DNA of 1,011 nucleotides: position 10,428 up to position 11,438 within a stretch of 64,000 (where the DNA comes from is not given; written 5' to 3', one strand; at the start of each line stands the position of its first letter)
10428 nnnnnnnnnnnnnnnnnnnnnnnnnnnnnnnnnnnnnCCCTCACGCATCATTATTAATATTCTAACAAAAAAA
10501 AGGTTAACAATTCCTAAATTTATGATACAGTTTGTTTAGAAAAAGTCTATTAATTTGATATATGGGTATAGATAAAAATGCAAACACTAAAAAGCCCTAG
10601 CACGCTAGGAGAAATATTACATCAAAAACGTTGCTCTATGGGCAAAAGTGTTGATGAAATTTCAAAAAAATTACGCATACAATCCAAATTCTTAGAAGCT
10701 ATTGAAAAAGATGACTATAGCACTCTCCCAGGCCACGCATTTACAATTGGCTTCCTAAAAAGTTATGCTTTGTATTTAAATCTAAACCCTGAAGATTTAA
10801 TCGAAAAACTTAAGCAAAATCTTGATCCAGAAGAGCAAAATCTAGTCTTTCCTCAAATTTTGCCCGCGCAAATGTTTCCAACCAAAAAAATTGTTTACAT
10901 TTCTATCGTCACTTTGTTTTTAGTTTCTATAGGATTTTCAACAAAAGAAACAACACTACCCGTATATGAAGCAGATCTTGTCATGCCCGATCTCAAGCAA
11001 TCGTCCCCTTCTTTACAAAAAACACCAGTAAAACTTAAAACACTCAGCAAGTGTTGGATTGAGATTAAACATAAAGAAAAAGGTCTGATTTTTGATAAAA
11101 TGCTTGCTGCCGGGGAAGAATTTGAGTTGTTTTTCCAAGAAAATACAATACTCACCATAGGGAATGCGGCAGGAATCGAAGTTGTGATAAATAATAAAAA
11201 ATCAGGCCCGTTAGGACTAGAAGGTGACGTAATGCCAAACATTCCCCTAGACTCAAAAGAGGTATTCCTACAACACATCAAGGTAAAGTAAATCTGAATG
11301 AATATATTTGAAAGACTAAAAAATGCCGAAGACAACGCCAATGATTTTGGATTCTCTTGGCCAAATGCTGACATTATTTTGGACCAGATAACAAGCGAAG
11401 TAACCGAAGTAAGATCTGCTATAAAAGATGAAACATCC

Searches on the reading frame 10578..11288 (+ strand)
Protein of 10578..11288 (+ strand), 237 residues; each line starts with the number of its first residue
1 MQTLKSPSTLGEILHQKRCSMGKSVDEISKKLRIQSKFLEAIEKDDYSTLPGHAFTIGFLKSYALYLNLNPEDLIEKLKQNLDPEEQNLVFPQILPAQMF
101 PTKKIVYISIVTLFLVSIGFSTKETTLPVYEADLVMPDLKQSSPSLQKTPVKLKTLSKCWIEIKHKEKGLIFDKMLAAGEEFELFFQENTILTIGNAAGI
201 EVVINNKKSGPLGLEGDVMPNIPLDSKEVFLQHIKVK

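Call 57: search_protein_families(library=pfam, proteins=[window:10578-11288:+], max_evalue=0.00001)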
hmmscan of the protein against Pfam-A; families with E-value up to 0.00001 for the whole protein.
window:10578-11288:+ (237 aa): 3 families
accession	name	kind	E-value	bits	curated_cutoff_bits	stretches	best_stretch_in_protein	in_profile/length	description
PF13413.12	HTH_25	-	1.8e-19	69.8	24.6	1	13-73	1-61/62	Helix-turn-helix domain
PF13464.11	RodZ_C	-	9.6e-11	41.9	23.9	1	153-216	2-66/72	RodZ C-terminal domain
PF12844.13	HTH_19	-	3.8e-06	27.2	30.2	1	21-76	11-60/64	Helix-turn-helix domain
